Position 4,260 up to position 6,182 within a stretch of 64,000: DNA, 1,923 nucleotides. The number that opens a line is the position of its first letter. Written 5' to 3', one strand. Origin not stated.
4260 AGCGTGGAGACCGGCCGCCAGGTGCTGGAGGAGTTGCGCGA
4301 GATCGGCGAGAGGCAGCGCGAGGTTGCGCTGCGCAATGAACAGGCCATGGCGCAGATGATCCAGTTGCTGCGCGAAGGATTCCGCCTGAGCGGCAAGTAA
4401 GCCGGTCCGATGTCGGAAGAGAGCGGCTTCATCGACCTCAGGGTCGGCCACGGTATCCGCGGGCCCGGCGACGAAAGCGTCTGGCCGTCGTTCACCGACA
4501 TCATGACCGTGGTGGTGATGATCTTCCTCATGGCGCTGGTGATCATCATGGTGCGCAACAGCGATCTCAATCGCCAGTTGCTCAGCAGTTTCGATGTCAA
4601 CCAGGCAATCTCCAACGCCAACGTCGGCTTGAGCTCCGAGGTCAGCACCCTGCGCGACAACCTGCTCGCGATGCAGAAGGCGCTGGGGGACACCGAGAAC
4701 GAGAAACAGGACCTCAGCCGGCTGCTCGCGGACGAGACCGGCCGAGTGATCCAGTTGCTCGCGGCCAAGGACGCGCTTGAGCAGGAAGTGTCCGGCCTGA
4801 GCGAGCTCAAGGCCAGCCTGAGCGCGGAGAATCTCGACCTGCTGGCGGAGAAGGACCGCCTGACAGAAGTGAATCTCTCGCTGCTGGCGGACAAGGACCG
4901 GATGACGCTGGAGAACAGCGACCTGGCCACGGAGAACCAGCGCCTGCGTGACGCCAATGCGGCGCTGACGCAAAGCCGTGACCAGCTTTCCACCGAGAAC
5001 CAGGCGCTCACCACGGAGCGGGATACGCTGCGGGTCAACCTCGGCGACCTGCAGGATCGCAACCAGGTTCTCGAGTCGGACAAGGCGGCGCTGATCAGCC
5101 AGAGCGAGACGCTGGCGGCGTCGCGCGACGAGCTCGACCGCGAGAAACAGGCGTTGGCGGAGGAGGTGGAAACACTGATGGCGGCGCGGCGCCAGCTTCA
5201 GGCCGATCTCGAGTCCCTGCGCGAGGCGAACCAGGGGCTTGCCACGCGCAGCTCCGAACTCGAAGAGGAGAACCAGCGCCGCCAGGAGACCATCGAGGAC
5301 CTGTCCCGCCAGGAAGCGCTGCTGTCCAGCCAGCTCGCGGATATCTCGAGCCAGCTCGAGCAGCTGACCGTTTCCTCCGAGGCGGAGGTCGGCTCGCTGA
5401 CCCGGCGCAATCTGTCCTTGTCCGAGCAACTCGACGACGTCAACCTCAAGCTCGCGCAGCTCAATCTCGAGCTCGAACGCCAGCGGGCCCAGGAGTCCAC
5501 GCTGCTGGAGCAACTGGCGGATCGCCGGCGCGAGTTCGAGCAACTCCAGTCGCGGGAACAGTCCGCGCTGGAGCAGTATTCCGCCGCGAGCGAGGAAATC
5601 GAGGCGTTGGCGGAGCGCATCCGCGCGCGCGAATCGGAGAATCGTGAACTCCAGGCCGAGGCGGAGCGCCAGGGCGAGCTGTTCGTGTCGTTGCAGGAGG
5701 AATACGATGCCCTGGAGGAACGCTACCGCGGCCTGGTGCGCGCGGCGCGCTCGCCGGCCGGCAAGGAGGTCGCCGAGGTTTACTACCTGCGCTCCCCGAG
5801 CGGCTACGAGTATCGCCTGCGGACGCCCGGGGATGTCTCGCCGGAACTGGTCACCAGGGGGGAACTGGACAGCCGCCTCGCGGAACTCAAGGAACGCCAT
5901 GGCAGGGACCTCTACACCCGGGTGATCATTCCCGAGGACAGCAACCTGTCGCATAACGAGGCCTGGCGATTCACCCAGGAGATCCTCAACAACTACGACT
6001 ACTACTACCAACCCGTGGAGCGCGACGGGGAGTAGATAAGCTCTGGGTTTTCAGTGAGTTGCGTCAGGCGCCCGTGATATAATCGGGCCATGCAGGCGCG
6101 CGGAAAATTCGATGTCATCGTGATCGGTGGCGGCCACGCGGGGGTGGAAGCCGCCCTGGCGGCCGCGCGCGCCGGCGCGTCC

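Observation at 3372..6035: Orphan ExbB/MotA-like channel plus an ExbD-like protein carrying a ~370-residue coiled coil: candidate uncharacterised 5:2 ion-driven motor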

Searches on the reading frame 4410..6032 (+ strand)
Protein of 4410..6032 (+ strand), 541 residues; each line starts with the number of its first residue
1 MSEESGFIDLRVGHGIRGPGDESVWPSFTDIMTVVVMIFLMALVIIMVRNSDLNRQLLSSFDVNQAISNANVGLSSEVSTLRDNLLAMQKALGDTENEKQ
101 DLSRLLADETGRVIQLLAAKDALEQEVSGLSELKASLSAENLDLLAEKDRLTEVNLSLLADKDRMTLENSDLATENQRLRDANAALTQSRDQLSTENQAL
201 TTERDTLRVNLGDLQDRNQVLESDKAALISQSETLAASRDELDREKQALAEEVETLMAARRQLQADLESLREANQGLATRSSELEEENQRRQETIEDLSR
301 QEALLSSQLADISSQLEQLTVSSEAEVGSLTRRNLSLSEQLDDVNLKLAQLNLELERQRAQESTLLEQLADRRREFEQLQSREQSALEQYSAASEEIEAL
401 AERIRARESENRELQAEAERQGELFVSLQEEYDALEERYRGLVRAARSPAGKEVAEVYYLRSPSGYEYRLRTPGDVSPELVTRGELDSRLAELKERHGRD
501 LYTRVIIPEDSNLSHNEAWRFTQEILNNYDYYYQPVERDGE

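Call 3: search_protein_families(library=pfam, proteins=[window:4410-6032:+], max_evalue=10)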
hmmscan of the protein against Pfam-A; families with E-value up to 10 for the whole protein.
window:4410-6032:+ (541 aa): 16 families
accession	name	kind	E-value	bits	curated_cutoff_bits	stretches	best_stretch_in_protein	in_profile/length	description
PF14662.11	KASH_CCD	-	3.3e-05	24.4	43.3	2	170-286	11-137/191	Coiled-coil region of CCDC155 or KASH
PF09728.14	Taxilin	-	9.9e-05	22.1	30.3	1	166-441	31-284/302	Myosin-like coiled-coil protein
PF13851.11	GAS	-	0.0012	18.8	32.3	2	336-445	30-135/200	Growth-arrest specific micro-tubule binding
PF02183.23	HALZ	-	0.004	17.7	28.1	2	221-258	3-40/43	Homeobox associated leucine zipper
PF06005.17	ZapB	-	0.0058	17.5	31.5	3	376-443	6-66/71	Cell division protein ZapB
PF16471.10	JIP_LZII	-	0.008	16.8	30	2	228-287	10-69/71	JNK-interacting protein leucine zipper II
PF24319.2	DUF7491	-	0.012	16.3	30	2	222-275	34-87/90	Coiled-coil region of unknown function (DUF7491)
PF21521.3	MYO6_lever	-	0.42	11.3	27.3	1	216-259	97-140/141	Myosin VI, lever arm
PF08614.16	ATG16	-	0.6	10.7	33.7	2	294-442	30-177/200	Autophagy protein 16 (ATG16)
PF07889.17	DUF1664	-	2.2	8.8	34.6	1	214-286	50-122/124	Protein of unknown function (DUF1664)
PF17675.6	APG6_N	-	3.2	8.6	45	0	240-345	12-119/132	Apg6 coiled-coil region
PF06156.18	YabA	-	3.3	8.8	30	2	245-319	2-76/103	Initiation control protein YabA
PF25450.1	Rab11-FIP3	-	4.7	8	31.9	1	208-270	53-112/125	Rab11-FIP3-like domain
PF00170.26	bZIP_1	-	5.3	7.7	27.6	2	289-320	22-53/64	bZIP transcription factor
PF24423.1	OVT1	-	5.9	7.8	30.9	2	185-253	26-94/100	Major antigen, helical domain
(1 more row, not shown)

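Call 4: search_protein_families(library=ncbifam, proteins=[window:4410-6032:+], max_evalue=10)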
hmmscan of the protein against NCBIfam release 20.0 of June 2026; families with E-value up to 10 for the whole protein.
window:4410-6032:+ (541 aa): 15 families
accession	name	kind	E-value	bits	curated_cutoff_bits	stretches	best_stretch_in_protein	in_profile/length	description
TIGR02168.1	SMC_prok_B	equivalog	1.2e-13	49.8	567.35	2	132-422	224-518/1181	chromosome segregation protein SMC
TIGR02169.1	SMC_prok_A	equivalog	4.9e-06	24.5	729.4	2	74-319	680-923/1165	chromosome segregation protein SMC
NF052320.1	Cbp1_fam_LP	subfamily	3.2e-05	23.6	90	2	231-389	24-180/286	Cbp1 family collagen-binding glycoprotein adhesin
TIGR04523.1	Mplasa_alph_rch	subfamily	3.6e-05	21.9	270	2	45-334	208-495/745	helix-rich protein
NF045487.1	ASRP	equivalog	6.3e-05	21.8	300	2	224-381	311-467/593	archaea-specific SMC-related protein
NF006542.0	PRK09039.1-1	equivalog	7.7e-05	21.8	388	1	22-196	13-177/627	peptidoglycan -binding protein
TIGR04211.1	SH3_and_anchor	equivalog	0.00021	21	65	5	165-274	57-162/198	TIGR04211 family SH3 domain-containing protein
NF045780.1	TrlF_fam_ATP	equivalog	0.0062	15.3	350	2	210-442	471-699/944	TrlF family AAA-like ATPase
NF002572.0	PRK02224.1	equivalog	0.025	12.9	1087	3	172-359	256-439/888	DNA double-strand break repair ATPase Rad50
NF047408.1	SA0632_fam_LP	equivalog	0.058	13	70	4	244-287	22-65/68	SA0632 family lipoprotein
NF003034.1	PRK03918.1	equivalog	0.11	10.4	700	1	78-449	233-611/878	DNA double-strand break repair ATPase Rad50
NF006543.0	PRK09039.1-2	equivalog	0.28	10.9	305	1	24-136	16-128/350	peptidoglycan -binding protein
NF043058.1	T4SS_LegC2C7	subfamily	1.1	8.2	350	1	157-283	126-249/348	LegC2/C7 family Dot/Icm T4SS effector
NF041034.1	Rad50_Sulf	equivalog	1.8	6.3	1000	2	241-429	451-635/872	DNA double-strand break repair ATPase Rad50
NF041035.1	Rad50_Halo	equivalog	2.3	6.4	1000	2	166-360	250-440/883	DNA double-strand break repair ATPase Rad50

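Call 5: search_protein_families(library=padloc, proteins=[window:4410-6032:+], max_evalue=10)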
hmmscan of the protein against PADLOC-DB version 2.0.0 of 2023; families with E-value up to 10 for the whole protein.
window:4410-6032:+ (541 aa): 20 families
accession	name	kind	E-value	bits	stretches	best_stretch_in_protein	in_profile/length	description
PDLC00551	JetC2|JetC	-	0.00031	16.7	2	191-439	744-986/1365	DUF3584 domain; MukB-like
PDLC00641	ZorB2|ZorB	-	0.00036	18.3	1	21-57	13-52/238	MotB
PDLC00608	ZorB1|ZorB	-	0.001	16.4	1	22-63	15-46/243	MotB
PDLC00582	JetC3|JetC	-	0.0014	14.5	2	248-439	843-1029/1472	DUF3584 domain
PDLC00580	JetC3|JetC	-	0.0023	14.3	2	230-437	256-458/1068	DUF3584 domain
PDLC03868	LmuB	-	0.023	11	2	51-317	228-490/1035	-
PDLC00581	JetC3|JetC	-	0.14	7.9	1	281-443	742-903/1473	DUF3584 domain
PDLC04898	PDC-S06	-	0.19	7.9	1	239-413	318-486/752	-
PDLC00553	JetC2|JetC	-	0.21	7.4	1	78-379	283-588/1361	DUF3584 domain; MukB-like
PDLC02740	PbeC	-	0.22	8.3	1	163-443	209-470/648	PbeC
PDLC00503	JetC1|JetC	-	0.91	5.4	2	317-443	668-795/1146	DUF3584 domain; MukB-like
PDLC00025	DruG2|DruG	-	1.8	5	3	230-305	352-427/704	Unknown function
PDLC02723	PbeC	-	1.9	4.9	1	149-419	219-484/618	PbeC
PDLC03812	RTasRmuC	-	2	4.9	3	321-437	28-147/439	DRT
PDLC04886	PDC-S06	-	2.9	4.6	2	251-421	284-446/727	-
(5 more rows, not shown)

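Call 7: find_homologous_proteins(query=window:4410-6032:+)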
Query window:4410-6032:+ (541 aa): 265 proteins with E <= 0.001 among 8000 candidates; the best 120 are listed.
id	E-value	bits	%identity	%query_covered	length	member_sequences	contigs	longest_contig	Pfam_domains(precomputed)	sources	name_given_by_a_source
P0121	5.2e-188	644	64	99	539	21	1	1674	-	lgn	-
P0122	1.4e-187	642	64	99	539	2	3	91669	-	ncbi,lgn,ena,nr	ncbi:MAG: hypothetical protein F4128_06820 [Gammaproteobacteria bacterium]|nr:hypothetical protein [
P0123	3.0e-145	503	51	98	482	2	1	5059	-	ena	-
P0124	9.5e-143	495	50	98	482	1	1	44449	-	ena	-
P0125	4.0e-125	437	51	94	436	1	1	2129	-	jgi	-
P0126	4.3e-124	433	59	75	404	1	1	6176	-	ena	-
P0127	6.0e-112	393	45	99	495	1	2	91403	-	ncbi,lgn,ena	-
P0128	2.8e-110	388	46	99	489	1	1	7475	-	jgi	-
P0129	7.1e-99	350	41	71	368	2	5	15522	-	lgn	-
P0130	8.6e-92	327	44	49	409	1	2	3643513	-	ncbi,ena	-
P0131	1.5e-87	313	40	99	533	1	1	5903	-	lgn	-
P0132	4.5e-83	298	38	99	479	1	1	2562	-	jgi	jgi:chromosome segregation ATPase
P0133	2.0e-82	296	41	60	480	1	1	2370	-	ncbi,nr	ncbi:MAG: hypothetical protein OXU22_09465 [Gammaproteobacteria bacterium]|nr:hypothetical protein [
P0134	4.6e-81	291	43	53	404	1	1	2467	-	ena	-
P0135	2.9e-80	289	45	49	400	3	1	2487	PF24161.2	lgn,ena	-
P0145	1.7e-76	276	38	99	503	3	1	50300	PF24423.3,PF11559.14,PF28422.1,PF24161.2,PF24319.3,PF28159.1,PF14282.12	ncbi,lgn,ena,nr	ncbi:MAG: hypothetical protein OXG56_03925 [Gammaproteobacteria bacterium]|nr:hypothetical protein [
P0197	4.7e-54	202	39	47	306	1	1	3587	PF02472.22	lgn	-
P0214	2.7e-44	170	34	98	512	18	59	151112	-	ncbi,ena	-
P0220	4.6e-43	166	32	99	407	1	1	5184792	-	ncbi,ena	-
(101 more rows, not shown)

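Call 31: search_protein_families(library=pfam, proteins=[P0197, P0145, P0135], max_evalue=10)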
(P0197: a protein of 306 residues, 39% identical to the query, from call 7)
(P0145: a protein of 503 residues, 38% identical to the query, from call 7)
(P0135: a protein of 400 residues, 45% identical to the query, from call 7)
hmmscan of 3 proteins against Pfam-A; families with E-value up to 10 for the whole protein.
P0197 (306 aa): 14 families
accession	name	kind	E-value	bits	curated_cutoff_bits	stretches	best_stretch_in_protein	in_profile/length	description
PF02472.21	ExbD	-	1.7e-06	28.5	25.4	1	27-119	12-96/128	Biopolymer transport protein ExbD/TolR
PF07889.17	DUF1664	-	0.0059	17.1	34.6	1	129-215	34-120/124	Protein of unknown function (DUF1664)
PF09426.16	Nyv1_longin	-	0.016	15.7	25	1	245-305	19-77/137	Vacuolar R-SNARE Nyv1, longin domain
PF03579.19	SHP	-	0.021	14.9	27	1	24-48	14-38/65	Small hydrophobic protein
PF00043.30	GST_C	-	0.098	13.4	20.7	1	37-95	7-55/93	Glutathione S-transferase, C-terminal domain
PF04849.18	HAP1_N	-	0.1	12.2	33.9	1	58-214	137-289/307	HAP1 N-terminal conserved region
PF08653.15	DASH_Dam1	-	0.34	11.2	26.6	1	197-216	4-23/56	DASH complex subunit Dam1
PF14398.11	ATPgrasp_YheCD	-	0.92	9.1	26.8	1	54-99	75-120/255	YheC/D like ATP-grasp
PF00170.26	bZIP_1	-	1.5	9.4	27.6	1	122-149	33-60/64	bZIP transcription factor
PF13863.11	DUF4200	-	1.7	9.5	29.7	1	63-145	4-89/119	Domain of unknown function (DUF4200)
PF23883.1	DUF7236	-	1.9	9.1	27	1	75-108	42-75/104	Family of unknown function (DUF7236)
PF05531.17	NPV_P10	-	5.3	8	29.8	1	96-153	10-66/75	Nucleopolyhedrovirus P10 protein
PF05478.16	Prominin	-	7.2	5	34.3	1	56-206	237-386/799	Prominin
PF11932.13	DUF3450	-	7.5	6.2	32.6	1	137-215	20-98/241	Protein of unknown function (DUF3450)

P0145 (503 aa): 76 families (the best 25 are shown)
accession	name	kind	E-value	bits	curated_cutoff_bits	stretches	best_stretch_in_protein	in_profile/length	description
PF24319.2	DUF7491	-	1.6e-09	38.3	30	4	245-296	25-76/90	Coiled-coil region of unknown function (DUF7491)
PF11559.13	ADIP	-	2.4e-07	31.4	34.3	5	308-393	52-137/151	Afadin- and alpha -actinin-Binding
PF24423.1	OVT1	-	1.1e-05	26.2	30.9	3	176-225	20-69/100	Major antigen, helical domain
PF14282.11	FlxA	-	2.4e-05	24.8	26.3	2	269-339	10-73/101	FlxA-like protein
PF05377.16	FlaC_arch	-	4e-05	24.4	27.8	2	243-281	2-40/55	Flagella accessory protein C (FlaC)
PF16526.10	CLZ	-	0.00021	22.1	26.7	3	301-340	17-56/71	C-terminal leucine zipper domain of cyclic nucleotide-gated channels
PF05531.17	NPV_P10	-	0.00028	21.8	29.8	2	267-297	23-56/75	Nucleopolyhedrovirus P10 protein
PF23991.1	DUF7310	-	0.00029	21.7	40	2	288-363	1-78/83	Coiled-coil region of unknown function (DUF7310)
PF25443.1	ANG-1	-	0.00037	21.1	28.5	3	277-346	22-91/105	ANG-1-like domain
PF10498.14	IFT57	-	0.00038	20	40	2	138-228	214-304/360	Intra-flagellar transport protein 57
PF02403.27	Seryl_tRNA_N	-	0.0014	19.3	28.2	2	149-211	39-100/108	Seryl-tRNA synthetase N-terminal domain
PF14662.11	KASH_CCD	-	0.0015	19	43.3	1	303-412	10-115/191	Coiled-coil region of CCDC155 or KASH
PF13851.11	GAS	-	0.0018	18.1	32.3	3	306-414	31-135/200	Growth-arrest specific micro-tubule binding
PF18035.6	Bap31_Bap29_C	-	0.0019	18.6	30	2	392-412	22-42/52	Bap31/Bap29 cytoplasmic coiled-coil domain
PF25450.1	Rab11-FIP3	-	0.0038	18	31.9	3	295-362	48-115/125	Rab11-FIP3-like domain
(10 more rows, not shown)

P0135 (400 aa): 9 families
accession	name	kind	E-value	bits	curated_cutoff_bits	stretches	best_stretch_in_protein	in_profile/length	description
PF18977.5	DUF5713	-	0.0074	17.1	27.3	1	238-312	4-79/107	Family of unknown function (DUF5713)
PF12403.13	Pax2_C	-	0.18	12.2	28.1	1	378-399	74-95/113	Paired-box protein 2 C terminal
PF13851.11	GAS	-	0.7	9.7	32.3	2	249-306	42-130/200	Growth-arrest specific micro-tubule binding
PF03961.19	FapA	-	3.2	7.7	31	1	60-150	144-233/272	Flagellar Assembly Protein A beta solenoid domain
PF09762.14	CCDC93_CC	-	3.3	7.1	30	1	75-198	154-277/429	CCDC93 coiled-coil domain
PF08614.16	ATG16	-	4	8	33.7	2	233-309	102-178/200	Autophagy protein 16 (ATG16)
PF14362.11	DUF4407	-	4.4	7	31.3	1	54-178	108-235/297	Domain of unknown function (DUF4407)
PF24423.1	OVT1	-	5.6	7.9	30.9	0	79-149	23-93/100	Major antigen, helical domain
PF01496.24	V_ATPase_I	-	7.4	4.8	30.7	0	86-229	4-146/815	V-type ATPase 116kDa subunit family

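Call 52: find_related_loci(query=A2, collection=genome_contigs, flank=8000)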
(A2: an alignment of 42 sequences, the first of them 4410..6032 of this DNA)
Query A2 (541 aa) in genome_contigs; peptide patterns used: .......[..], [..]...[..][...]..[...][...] (x = any residue, [..] = any of these).
599 stretches matched a pattern (row limit reached: there are more); 251 encode a relative of the query (tblastn E <= 1e-3); the best 80 are kept; 80 distinct loci.
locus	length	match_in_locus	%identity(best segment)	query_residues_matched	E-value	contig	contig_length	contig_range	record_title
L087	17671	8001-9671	61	4-539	0e+0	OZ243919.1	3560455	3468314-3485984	MAG: Candidatus Poriferihabitaceae bacterium isolate 75f4b4a7-f1bb-4b7d-85a7-18f67abaf53b genome assembly, chromosome: 1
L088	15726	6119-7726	64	4-541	0e+0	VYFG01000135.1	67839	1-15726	MAG: Gammaproteobacteria bacterium isolate SB0677_bin_2 NODE_157_length_67839_cov_23.151555, whole genome shotgun sequen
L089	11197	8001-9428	51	4-535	4e-144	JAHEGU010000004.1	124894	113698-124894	MAG: Gammaproteobacteria bacterium isolate Ww423 NODE_51_length_124894_cov_5.246488, whole genome shotgun sequence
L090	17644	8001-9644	48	4-537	3e-143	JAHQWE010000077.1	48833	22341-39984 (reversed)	MAG: Acidiferrobacterales bacterium isolate MAG.122 Posi_122-P35182, whole genome shotgun sequence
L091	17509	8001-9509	37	1-534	3e-87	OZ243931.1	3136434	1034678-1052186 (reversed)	MAG: Candidatus Poriferihabitaceae bacterium isolate 6b5ba4f5-bc53-488e-9774-1628661a43f4 genome assembly, chromosome: 1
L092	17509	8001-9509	38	1-534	1e-85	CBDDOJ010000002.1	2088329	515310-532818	MAG: Arenicellales bacterium isolate a9d0d3a5-81af-420e-bf60-509b1b1d7e24 genome assembly, contig: contig_2, whole genom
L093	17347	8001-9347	37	4-536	4e-77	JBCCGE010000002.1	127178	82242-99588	MAG: Pseudomonadota bacterium isolate P01_B01_bin.36 k141_726088_length_127178_cov_22.5239, whole genome shotgun sequenc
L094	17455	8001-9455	35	1-534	1e-75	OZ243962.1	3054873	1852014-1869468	MAG: Candidatus Poriferihabitaceae bacterium isolate 32b2e305-c3db-4362-a3a8-656a4bdf3677 genome assembly, chromosome: 1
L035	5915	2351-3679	38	1-534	3e-75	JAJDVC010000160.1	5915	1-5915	MAG: Gammaproteobacteria bacterium isolate jk18x22bins.18 k141_158343, whole genome shotgun sequence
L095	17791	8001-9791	34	1-534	3e-74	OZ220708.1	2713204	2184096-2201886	MAG: Arenicellales bacterium isolate a09e4232-3a37-4cba-b47e-813f1f4ff435 genome assembly, chromosome: 1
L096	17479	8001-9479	34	1-534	5e-70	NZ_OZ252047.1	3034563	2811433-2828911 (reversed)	MAG: Candidatus Spongiihabitans sp. isolate 0f302991-e8ce-4c27-b8b3-1c27fcb5bdee chromosome 1, complete sequence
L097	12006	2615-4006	32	1-534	1e-65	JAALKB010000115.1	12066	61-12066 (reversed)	MAG: Gammaproteobacteria bacterium isolate MH1_Bin6 NODE_2079_length_12066_cov_7.976438, whole genome shotgun sequence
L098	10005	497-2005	35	6-534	1e-57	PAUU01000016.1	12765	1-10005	MAG: Acidiferrobacteraceae bacterium isolate SAT1475 42914, whole genome shotgun sequence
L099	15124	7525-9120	30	3-537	6e-57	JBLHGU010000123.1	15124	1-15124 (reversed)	MAG: Parasphingorhabdus sp. isolate 3300054976_34 Ga0535667_0006340, whole genome shotgun sequence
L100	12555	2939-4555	33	1-534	8e-57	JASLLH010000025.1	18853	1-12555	MAG: Arenicellales bacterium isolate Arabian10_MAG_2 NODE_25_length_18853_cov_68.843950, whole genome shotgun sequence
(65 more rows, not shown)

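Call 68: search_protein_families(library=pfam, alignment_id=A2, max_evalue=0.01)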
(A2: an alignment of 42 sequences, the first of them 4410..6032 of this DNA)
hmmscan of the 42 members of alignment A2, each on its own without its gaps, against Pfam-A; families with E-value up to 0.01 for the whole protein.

A. member 1, window:4410-6032:+ (541 aa): 6 families
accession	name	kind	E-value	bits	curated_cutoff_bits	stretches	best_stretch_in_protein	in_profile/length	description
PF14662.11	KASH_CCD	-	3.3e-05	24.4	43.3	1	170-286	11-137/191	Coiled-coil region of CCDC155 or KASH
PF09728.14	Taxilin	-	9.9e-05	22.1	30.3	1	166-441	31-284/302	Myosin-like coiled-coil protein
PF13851.11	GAS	-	0.0012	18.8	32.3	1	336-445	30-135/200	Growth-arrest specific micro-tubule binding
PF02183.23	HALZ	-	0.004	17.7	28.1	1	221-258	3-40/43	Homeobox associated leucine zipper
PF06005.17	ZapB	-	0.0058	17.5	31.5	0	376-443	6-66/71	Cell division protein ZapB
PF16471.10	JIP_LZII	-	0.008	16.8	30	1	228-287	10-69/71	JNK-interacting protein leucine zipper II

B. families by the number of members that match (of 42 scanned): 55 families (the first 25 are shown)
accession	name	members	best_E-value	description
PF24319.2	DUF7491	10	1.6e-09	Coiled-coil region of unknown function (DUF7491)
PF13851.11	GAS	10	4e-08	Growth-arrest specific micro-tubule binding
PF08614.16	ATG16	8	1.7e-06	Autophagy protein 16 (ATG16)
PF06005.17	ZapB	8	3.9e-05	Cell division protein ZapB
PF10473.14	CENP-F_leu_zip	7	3.3e-06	Leucine-rich repeats of kinetochore protein Cenp-F/LEK1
PF17675.6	APG6_N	6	0.0001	Apg6 coiled-coil region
PF07889.17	DUF1664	6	0.0015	Protein of unknown function (DUF1664)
PF06698.16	DUF1192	6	0.0017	Protein of unknown function (DUF1192)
PF11559.13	ADIP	5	2.4e-07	Afadin- and alpha -actinin-Binding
PF14662.11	KASH_CCD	4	3.3e-05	Coiled-coil region of CCDC155 or KASH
PF16471.10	JIP_LZII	4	0.0002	JNK-interacting protein leucine zipper II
PF20492.3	ERM_helical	3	2e-13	Ezrin/radixin/moesin, alpha-helical domain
PF18035.6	Bap31_Bap29_C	3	0.00093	Bap31/Bap29 cytoplasmic coiled-coil domain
PF13863.11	DUF4200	3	0.0021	Domain of unknown function (DUF4200)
PF11932.13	DUF3450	2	7.2e-08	Protein of unknown function (DUF3450)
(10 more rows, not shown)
